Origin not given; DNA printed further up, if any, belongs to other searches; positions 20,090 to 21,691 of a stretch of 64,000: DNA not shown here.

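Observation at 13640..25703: DeoR-controlled divergent locus: fused E1-alpha/beta 2-oxoacid dehydrogenase facing E2-E3, with four extra enzymes appended (PHP-like hydrolase, extended SDR, 565-aa MDR, mannitol-DH-family)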

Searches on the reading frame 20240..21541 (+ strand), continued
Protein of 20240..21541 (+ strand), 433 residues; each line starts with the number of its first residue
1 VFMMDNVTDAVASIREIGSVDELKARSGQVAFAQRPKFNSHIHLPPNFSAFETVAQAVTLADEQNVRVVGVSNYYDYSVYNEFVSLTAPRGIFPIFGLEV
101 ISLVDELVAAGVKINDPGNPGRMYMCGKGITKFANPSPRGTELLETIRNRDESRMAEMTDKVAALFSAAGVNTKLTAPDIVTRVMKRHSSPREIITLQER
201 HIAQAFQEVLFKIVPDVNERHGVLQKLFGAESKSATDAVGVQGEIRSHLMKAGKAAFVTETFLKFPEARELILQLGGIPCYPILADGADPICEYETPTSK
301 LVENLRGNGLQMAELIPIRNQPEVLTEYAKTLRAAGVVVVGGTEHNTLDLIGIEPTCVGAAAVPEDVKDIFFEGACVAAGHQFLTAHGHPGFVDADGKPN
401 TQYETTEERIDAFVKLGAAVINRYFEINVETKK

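Call 33: predict_structure(alignment_id=A1)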
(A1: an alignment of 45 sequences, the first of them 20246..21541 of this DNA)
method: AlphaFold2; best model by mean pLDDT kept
length: 431 residues; sequences in the alignment: 45
mean_pLDDT: 92.7   pTM: 0.92
mean pLDDT of the five models: 92.7, 92.5, 91.4, 89.4, 88.6
residues with pLDDT >= 90: 340; 70-90: 80; 50-70: 8; < 50: 3
segments of 3 or more residues with pLDDT < 50: none
pLDDT, mean of each block of 10 residues (from residue 1): 71 96 86 95 86 96 97 89 96 96 88 83 96 94 93 97 97 97 90 90 97 96 95 91 92 90 96 97 85 91 95 95 97 98 80 95 98 99 98 97 98 98 82 45
secondary structure, 60 per line:
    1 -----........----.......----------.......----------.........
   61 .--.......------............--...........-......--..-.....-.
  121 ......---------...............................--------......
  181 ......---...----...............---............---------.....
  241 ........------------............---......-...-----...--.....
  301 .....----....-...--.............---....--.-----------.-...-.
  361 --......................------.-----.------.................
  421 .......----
elements in order: H6-13 H18-24 E35-41 H52-61 E64-70 H77-88 E91-101 H103-108 E114-118 E120-126 H136-166 H175-186 H197-211 H215-226 H236-248 H263-272 E276-281 H296-305 E310-313 H320-332 E336-339 H363-384 H404-427

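Call 35: fold_search(model_id=the predicted structure, library=pdb)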
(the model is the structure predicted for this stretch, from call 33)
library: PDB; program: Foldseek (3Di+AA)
matches with E <= 10: 842; with E <= 0.001: 8
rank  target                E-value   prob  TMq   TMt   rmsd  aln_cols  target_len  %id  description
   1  3e0f                  5.6e-10  1.00  0.49  0.71   5.7       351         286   15  Crystal structure of a putative metal-dependent phosphoesterase (bad_1165) from bifidobacterium adolescentis atcc 15703  (released 2008-09-02)
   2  2yb1                  8.8e-10  1.00  0.48  0.69   5.8       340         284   15  Structure of an amidohydrolase from Chromobacterium violaceum (EFI target EFI-500202) with bound Mn, AMP and phosphate. (released 2011-03-16)
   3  3o0f                  3.3e-09  1.00  0.49  0.70   5.7       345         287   15  Crystal structure of a putative metal-dependent phosphoesterase (BAD_1165) from bifidobacterium adolescentis atcc 15703  (released 2010-08-25)
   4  9etk                  5.0e-09  1.00  0.49  0.71   5.6       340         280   12  Crystal structure of Vibrio cholerae RNase AM (released 2024-09-11)
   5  7ug9                  2.1e-04  1.00  0.36  0.71   6.1       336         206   10  Crystal structure of RNase AM PHP domain (released 2022-08-31)
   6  4gx9_C                2.3e-04  1.00  0.20  0.26   7.6       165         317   13  Crystal structure of a DNA polymerase III alpha-epsilon chimera (released 2013-04-03)
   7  4gx8_B                5.6e-04  1.00  0.34  0.44  14.1       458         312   10  Crystal structure of a DNA polymerase III alpha-epsilon chimera (released 2013-04-03)
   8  4gx8_A                7.5e-04  0.99  0.28  0.37  17.7       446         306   10  Crystal structure of a DNA polymerase III alpha-epsilon chimera (released 2013-04-03)
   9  4gx9_B                1.1e-03  1.00  0.19  0.24   8.0       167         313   11  Crystal structure of a DNA polymerase III alpha-epsilon chimera (released 2013-04-03)
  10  9qpc_A                1.9e-03  0.72  0.22  0.09  23.4       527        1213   12  DNA polymerase with inhibitor (released 2025-09-24)
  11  9qrn_A                3.1e-03  0.91  0.28  0.12  22.3       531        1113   12  DNA polymerase without DNA or inhibitor (released 2025-09-24)
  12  9qrl_A                3.1e-03  0.89  0.27  0.12  22.3       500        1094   11  DNA polymerase with inhibitor #2 (released 2025-09-24)
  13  5fkv_A                5.4e-03  0.99  0.31  0.13  15.3       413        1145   11  cryo-EM structure of the E. coli replicative DNA polymerase complex bound to DNA (DNA polymerase III alpha, beta, epsi (released 2015-11-25)
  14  2hnh                  6.0e-03  1.00  0.30  0.16  11.3       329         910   10  Crystal structure of the catalytic alpha subunit of E. coli replicative DNA polymerase III (released 2006-09-19)
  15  4jom                  8.1e-03  0.99  0.31  0.16  15.3       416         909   11  Structure of E. coli Pol III 3mPHP mutant (released 2013-05-29)
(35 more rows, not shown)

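Call 41: search_protein_families(library=pfam, proteins=[L062:14061-15539:+, L062:15541-16623:+, L067:4174-5232:+, L067:5245-6513:+, L021:16511-18085:+, L051:14177-15631:+, L064:5274-6482:+, L064:8224-9477:+, L064:4163-5173:+, L064:2988-4070:+], max_evalue=0.00001)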
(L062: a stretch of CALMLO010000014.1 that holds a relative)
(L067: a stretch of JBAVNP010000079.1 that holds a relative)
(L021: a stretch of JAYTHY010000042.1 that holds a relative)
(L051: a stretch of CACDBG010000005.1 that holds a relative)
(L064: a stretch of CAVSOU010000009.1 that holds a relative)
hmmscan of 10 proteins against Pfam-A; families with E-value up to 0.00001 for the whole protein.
L062:14061-15539:+ (492 aa): 2 families
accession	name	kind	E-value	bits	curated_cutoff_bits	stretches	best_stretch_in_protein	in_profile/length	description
PF02782.22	FGGY_C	-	2.3e-44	152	27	1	257-448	1-197/198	FGGY family of carbohydrate kinases, C-terminal domain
PF00370.27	FGGY_N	-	5.2e-35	121.6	28.8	1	6-245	2-243/245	FGGY family of carbohydrate kinases, N-terminal domain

L062:15541-16623:+ (360 aa): 1 family
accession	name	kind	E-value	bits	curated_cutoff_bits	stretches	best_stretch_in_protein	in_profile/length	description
PF00596.27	Aldolase_II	-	5.8e-13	49.6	22.2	1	11-198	2-172/183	Class II Aldolase and Adducin N-terminal domain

L067:4174-5232:+ (352 aa): 1 family
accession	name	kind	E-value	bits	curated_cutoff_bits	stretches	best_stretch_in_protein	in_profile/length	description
PF00596.27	Aldolase_II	-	4e-20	72.9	22.2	1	6-197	2-176/183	Class II Aldolase and Adducin N-terminal domain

L067:5245-6513:+ (422 aa): 1 family
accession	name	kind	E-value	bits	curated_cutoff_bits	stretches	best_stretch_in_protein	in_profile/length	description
PF06134.17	RhaA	-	1.4e-210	700.3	22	1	5-421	2-417/417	L-rhamnose isomerase (RhaA)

L021:16511-18085:+ (524 aa): 3 families
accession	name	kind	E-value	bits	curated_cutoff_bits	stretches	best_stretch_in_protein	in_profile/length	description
PF00392.27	GntR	-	2.7e-21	75.4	27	2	92-143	4-55/64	Bacterial regulatory proteins, gntR family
PF13377.12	Peripla_BP_3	-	1.2e-15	58.4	26.5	1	412-489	65-138/167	Periplasmic binding protein-like domain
PF00532.27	Peripla_BP_1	-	4.2e-07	30.1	22.2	0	293-358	100-164/281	Periplasmic binding proteins and sugar binding domain of LacI family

L051:14177-15631:+ (484 aa): 1 family
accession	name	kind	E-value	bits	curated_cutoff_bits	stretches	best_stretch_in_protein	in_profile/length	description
PF02696.19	SelO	-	8e-112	374.8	22.8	1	7-454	6-465/466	Protein adenylyltransferase SelO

L064:5274-6482:+ (402 aa): 1 family
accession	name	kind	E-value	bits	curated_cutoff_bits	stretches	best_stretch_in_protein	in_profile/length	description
PF01208.23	URO-D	-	2.3e-20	73.4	23.9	1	189-400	138-345/346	Uroporphyrinogen decarboxylase (URO-D)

L064:8224-9477:+ (417 aa): 1 family
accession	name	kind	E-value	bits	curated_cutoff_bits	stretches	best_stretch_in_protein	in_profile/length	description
PF01261.30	AP_endonuc_2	-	3.5e-11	43.7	31.1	1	99-277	28-193/249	Xylose isomerase-like TIM barrel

L064:4163-5173:+ (336 aa): 2 families
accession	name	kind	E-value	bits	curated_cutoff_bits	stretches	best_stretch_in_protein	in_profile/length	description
PF13407.12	Peripla_BP_4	-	1.6e-62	211.9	35.1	1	37-292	1-256/258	Periplasmic binding protein domain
PF00532.27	Peripla_BP_1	-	5.7e-08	33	22.2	1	37-240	4-203/281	Periplasmic binding proteins and sugar binding domain of LacI family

L064:2988-4070:+ (360 aa): 1 family
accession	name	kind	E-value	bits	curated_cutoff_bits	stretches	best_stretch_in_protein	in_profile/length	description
PF02653.21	BPD_transp_2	-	8.6e-49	166.5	26.8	1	68-340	2-268/269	Branched-chain amino acid transport system / permease component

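Call 45: search_protein_families(library=ncbifam, proteins=[L001:11309-13360:+, L062:14061-15539:+, L062:15541-16623:+, L067:4174-5232:+, L067:5245-6513:+, L001:1122-1970:+, L064:8224-9477:+], max_evalue=1e-10)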
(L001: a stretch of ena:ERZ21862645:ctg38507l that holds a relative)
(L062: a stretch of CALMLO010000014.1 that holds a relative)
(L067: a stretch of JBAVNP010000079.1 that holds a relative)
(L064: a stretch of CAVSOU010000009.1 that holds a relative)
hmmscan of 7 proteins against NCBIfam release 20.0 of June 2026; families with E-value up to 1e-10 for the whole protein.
L001:11309-13360:+ (683 aa): 176 families (the best 25 are shown)
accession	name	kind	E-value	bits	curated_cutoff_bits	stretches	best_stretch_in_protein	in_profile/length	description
TIGR02632.1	RhaD_aldol-ADH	equivalog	2.4e-100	336.9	567.75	1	17-679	2-670/676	bifunctional rhamnulose-1-phosphate aldolase/short-chain dehydrogenase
NF006190.0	PRK08324.1-4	equivalog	8.5e-100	334.8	1014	1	14-608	16-616/689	bifunctional aldolase/short-chain dehydrogenase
NF006195.0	PRK08324.2-3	equivalog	3.7e-86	289.8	931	1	15-680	24-673/678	bifunctional aldolase/short-chain dehydrogenase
NF006189.0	PRK08324.1-3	equivalog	5.4e-85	286.1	634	1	14-679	23-695/701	bifunctional rhamnulose-1-phosphate aldolase/short-chain dehydrogenase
NF006196.0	PRK08324.2-4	equivalog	1.4e-81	274.8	831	1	12-612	13-595/657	bifunctional aldolase/short-chain dehydrogenase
NF006188.0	PRK08324.1-1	equivalog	1.4e-76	258.2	1152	1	15-607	6-605/679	bifunctional aldolase/short-chain dehydrogenase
NF006194.0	PRK08324.2-2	equivalog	1.1e-71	242.4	686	1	18-679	26-697/703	bifunctional aldolase/short-chain dehydrogenase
NF006192.0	PRK08324.1-6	equivalog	7.2e-70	236.2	639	1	25-600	35-612/685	bifunctional aldolase/short-chain dehydrogenase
NF009050.0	PRK12384.1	equivalog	1.4e-67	228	307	1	415-681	3-258/259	sorbitol-6-phosphate dehydrogenase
NF006191.0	PRK08324.1-5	equivalog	3.8e-66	223.9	1240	1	13-679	25-700/706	bifunctional aldolase/short-chain dehydrogenase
NF006193.0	PRK08324.2-1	subfamily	8.6e-52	176.2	1213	1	18-600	29-632/705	bifunctional aldolase/short-chain dehydrogenase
NF004198.0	PRK05653.1-3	equivalog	1.3e-43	149.2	296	1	413-603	6-188/248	3-oxoacyl-ACP reductase FabG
NF005559.1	PRK07231.1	subfamily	2.4e-42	145.2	215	1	412-680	2-248/249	glucose 1-dehydrogenase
NF009093.0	PRK12429.1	subfamily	5.4e-42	143.9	258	1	413-681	4-258/259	3-hydroxybutyrate dehydrogenase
TIGR01963.1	PHB_DH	subfamily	5.9e-38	130.6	307.05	1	415-680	2-253/255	3-hydroxybutyrate dehydrogenase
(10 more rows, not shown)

L062:14061-15539:+ (492 aa): 8 families
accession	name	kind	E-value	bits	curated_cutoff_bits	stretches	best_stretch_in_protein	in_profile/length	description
TIGR02627.1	rhamnulo_kin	equivalog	1.2e-146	488.9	527.95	1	8-468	2-454/454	rhamnulokinase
NF007925.0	PRK10640.1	equivalog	1.5e-133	445.8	639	1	4-477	4-469/489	rhamnulokinase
TIGR02628.1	fuculo_kin_coli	equivalog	9.8e-49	166.5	470.9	1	10-268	7-265/465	L-fuculokinase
TIGR01312.1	XylB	equivalog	3.1e-28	98.6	380.25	1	9-444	3-434/481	xylulokinase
TIGR01311.1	glycerol_kin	equivalog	1.4e-22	79.7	590.35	1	7-264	4-267/496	glycerol kinase GlpK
NF008187.0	PRK10939.1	equivalog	9.1e-19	67.4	528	1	3-278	3-281/521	autoinducer-2 kinase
TIGR01314.1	gntK_FGGY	equivalog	4.4e-18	65.1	648.55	1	50-469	44-470/505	gluconokinase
NF000756.0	PRK00047.1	subfamily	1.9e-17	62.8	498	0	3-254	4-261/502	glycerol kinase GlpK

L062:15541-16623:+ (360 aa): 11 families
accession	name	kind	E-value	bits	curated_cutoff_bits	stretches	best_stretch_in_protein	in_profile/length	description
NF006196.0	PRK08324.2-4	equivalog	2.1e-27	95.8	831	1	22-292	31-319/657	bifunctional aldolase/short-chain dehydrogenase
NF006190.0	PRK08324.1-4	equivalog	1.5e-23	82.9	1014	1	9-194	18-204/689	bifunctional aldolase/short-chain dehydrogenase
NF006195.0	PRK08324.2-3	equivalog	1.7e-23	82.7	931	1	22-235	39-251/678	bifunctional aldolase/short-chain dehydrogenase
TIGR02632.1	RhaD_aldol-ADH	equivalog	1.5e-22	79.8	567.75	1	27-203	20-199/676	bifunctional rhamnulose-1-phosphate aldolase/short-chain dehydrogenase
NF006192.0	PRK08324.1-6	equivalog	9.3e-21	73.9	639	1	22-245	40-263/685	bifunctional aldolase/short-chain dehydrogenase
NF006189.0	PRK08324.1-3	equivalog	2.2e-17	62.7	634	1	28-197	45-217/701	bifunctional rhamnulose-1-phosphate aldolase/short-chain dehydrogenase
NF006193.0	PRK08324.2-1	subfamily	5.4e-17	61.2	1213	0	25-231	44-267/705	bifunctional aldolase/short-chain dehydrogenase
NF006194.0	PRK08324.2-2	equivalog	9.4e-17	60.9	686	1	16-192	31-208/703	bifunctional aldolase/short-chain dehydrogenase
NF006197.0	PRK08324.2-5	equivalog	1e-15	57.2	627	1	22-190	31-201/583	bifunctional aldolase/short-chain dehydrogenase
NF006188.0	PRK08324.1-1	equivalog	5.4e-13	48.1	1152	0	36-213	45-215/679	bifunctional aldolase/short-chain dehydrogenase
NF006191.0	PRK08324.1-5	equivalog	8e-12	44.3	1240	1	30-191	50-214/706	bifunctional aldolase/short-chain dehydrogenase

L067:4174-5232:+ (352 aa): 11 families
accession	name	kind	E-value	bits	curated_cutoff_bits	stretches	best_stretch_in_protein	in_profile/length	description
NF006195.0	PRK08324.2-3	equivalog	2.9e-26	91.9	931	1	18-220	40-240/678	bifunctional aldolase/short-chain dehydrogenase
NF006190.0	PRK08324.1-4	equivalog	3.5e-26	91.5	1014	1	21-200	36-212/689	bifunctional aldolase/short-chain dehydrogenase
NF006196.0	PRK08324.2-4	equivalog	5.2e-25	87.9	831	1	18-270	32-304/657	bifunctional aldolase/short-chain dehydrogenase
TIGR02632.1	RhaD_aldol-ADH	equivalog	1.2e-23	83.4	567.75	1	23-196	21-197/676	bifunctional rhamnulose-1-phosphate aldolase/short-chain dehydrogenase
NF006192.0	PRK08324.1-6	equivalog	1.9e-21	76.2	639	1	20-222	43-244/685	bifunctional aldolase/short-chain dehydrogenase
NF006189.0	PRK08324.1-3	equivalog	2.4e-18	65.9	634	1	24-197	46-219/701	bifunctional rhamnulose-1-phosphate aldolase/short-chain dehydrogenase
NF006194.0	PRK08324.2-2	equivalog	3.7e-17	62.2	686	1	18-187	39-208/703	bifunctional aldolase/short-chain dehydrogenase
NF006193.0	PRK08324.2-1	subfamily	4.7e-17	61.4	1213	1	19-201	43-243/705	bifunctional aldolase/short-chain dehydrogenase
NF006197.0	PRK08324.2-5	equivalog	3.4e-16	58.8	627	1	20-213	34-228/583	bifunctional aldolase/short-chain dehydrogenase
NF006191.0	PRK08324.1-5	equivalog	1.3e-15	56.8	1240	1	30-189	65-217/706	bifunctional aldolase/short-chain dehydrogenase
NF006188.0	PRK08324.1-1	equivalog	1.2e-13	50.3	1152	1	30-207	44-213/679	bifunctional aldolase/short-chain dehydrogenase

L067:5245-6513:+ (422 aa): 2 families
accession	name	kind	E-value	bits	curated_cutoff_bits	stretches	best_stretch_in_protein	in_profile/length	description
NF002203.0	PRK01076.1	equivalog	1.2e-214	713.2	572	1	3-421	2-418/419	L-rhamnose isomerase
TIGR01748.1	rhaA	equivalog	4.4e-207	688.2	584.95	1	8-421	3-414/414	L-rhamnose isomerase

L001:1122-1970:+ (282 aa): 5 families
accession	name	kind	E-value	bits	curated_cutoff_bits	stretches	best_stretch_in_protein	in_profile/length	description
TIGR00587.1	nfo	subfamily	1.6e-84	283.5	129.65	1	2-261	2-265/279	deoxyribonuclease IV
NF002197.0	PRK01060.1-2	equivalog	2e-81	273.3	376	1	2-259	11-272/289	deoxyribonuclease IV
NF002199.0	PRK01060.1-4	equivalog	3.2e-77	259.4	315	1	2-260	3-265/282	deoxyribonuclease IV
NF002196.0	PRK01060.1-1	equivalog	1.7e-56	191.7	333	1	1-259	2-262/297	deoxyribonuclease IV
NF002198.0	PRK01060.1-3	equivalog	4.8e-27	95.2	244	1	1-261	3-240/253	deoxyribonuclease IV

L064:8224-9477:+ (417 aa): 2 families
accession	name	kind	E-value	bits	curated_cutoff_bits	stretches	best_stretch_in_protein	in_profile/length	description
TIGR02635.1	RhaI_grampos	equivalog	2.9e-176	586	531.35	1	32-409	2-377/378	L-rhamnose isomerase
TIGR02629.1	L_rham_iso_rhiz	equivalog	1.1e-116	390.2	646.75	1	20-409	20-410/412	L-rhamnose catabolism isomerase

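Call 63: find_encoding_contigs(protein=P0002, flank=5000, max_places=2)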
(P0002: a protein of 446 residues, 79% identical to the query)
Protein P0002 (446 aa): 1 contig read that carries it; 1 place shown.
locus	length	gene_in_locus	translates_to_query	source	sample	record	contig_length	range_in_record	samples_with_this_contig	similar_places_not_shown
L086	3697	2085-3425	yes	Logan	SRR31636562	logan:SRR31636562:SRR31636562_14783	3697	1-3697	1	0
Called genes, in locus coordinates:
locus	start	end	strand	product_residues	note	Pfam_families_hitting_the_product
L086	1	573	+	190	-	?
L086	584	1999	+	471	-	PF01134:GIDA, PF01266:DAO (faint), PF03486:HI0933_like (faint), PF07992:Pyr_redox_2, PF12831:FAD_oxidored (weak), PF13738:Pyr_redox_3, PF00070:Pyr_redox, PF02852:Pyr_redox_dim, +1 more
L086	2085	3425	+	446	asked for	-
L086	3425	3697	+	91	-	?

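Call 64: find_encoding_contigs(protein=P0001, flank=10000, max_places=2)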
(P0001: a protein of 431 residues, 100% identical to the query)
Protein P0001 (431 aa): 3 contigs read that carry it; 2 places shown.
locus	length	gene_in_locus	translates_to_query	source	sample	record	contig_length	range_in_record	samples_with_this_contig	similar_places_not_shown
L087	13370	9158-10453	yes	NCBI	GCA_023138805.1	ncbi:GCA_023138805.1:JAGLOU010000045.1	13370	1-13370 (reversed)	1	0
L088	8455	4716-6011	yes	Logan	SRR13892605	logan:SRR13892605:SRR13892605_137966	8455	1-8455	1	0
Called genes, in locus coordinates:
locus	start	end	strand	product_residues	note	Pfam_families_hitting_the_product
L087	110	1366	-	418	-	-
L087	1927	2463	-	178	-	PF00583:Acetyltransf_1, PF13673:Acetyltransf_10, PF13508:Acetyltransf_7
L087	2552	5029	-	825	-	PF00676:E1_dh, PF02779:Transket_pyr, PF02780:Transketolase_C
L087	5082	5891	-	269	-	PF08220:HTH_DeoR, PF00455:DeoRC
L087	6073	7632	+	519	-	PF00364:Biotin_lipoyl, PF25917:BSH_RND (faint), PF25919:BSH_CusB (faint), PF25984:BSH_YknX (faint), PF25997:BSH_YhbJ (faint), PF00364:Biotin_lipoyl, PF02817:E3_binding, PF00198:2-oxoacid_dh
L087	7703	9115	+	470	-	PF01134:GIDA, PF01262:AlaDh_PNT_C (faint), PF07992:Pyr_redox_2, PF12831:FAD_oxidored (weak), PF13450:NAD_binding_8 (weak), PF13738:Pyr_redox_3, PF00070:Pyr_redox, PF02852:Pyr_redox_dim, +2 more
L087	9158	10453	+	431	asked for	-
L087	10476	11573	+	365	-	PF00106:adh_short, PF13561:adh_short_C2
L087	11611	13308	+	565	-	PF08240:ADH_N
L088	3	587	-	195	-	?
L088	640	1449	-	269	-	PF08220:HTH_DeoR, PF00455:DeoRC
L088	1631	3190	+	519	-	PF00364:Biotin_lipoyl, PF25917:BSH_RND (faint), PF25919:BSH_CusB (faint), PF25984:BSH_YknX (faint), PF25997:BSH_YhbJ (faint), PF00364:Biotin_lipoyl, PF02817:E3_binding, PF00198:2-oxoacid_dh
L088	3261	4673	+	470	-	PF01134:GIDA, PF01262:AlaDh_PNT_C (faint), PF07992:Pyr_redox_2, PF12831:FAD_oxidored (weak), PF13450:NAD_binding_8 (weak), PF13738:Pyr_redox_3, PF00070:Pyr_redox, PF02852:Pyr_redox_dim, +2 more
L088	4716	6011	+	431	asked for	-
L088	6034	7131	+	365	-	PF00106:adh_short, PF13561:adh_short_C2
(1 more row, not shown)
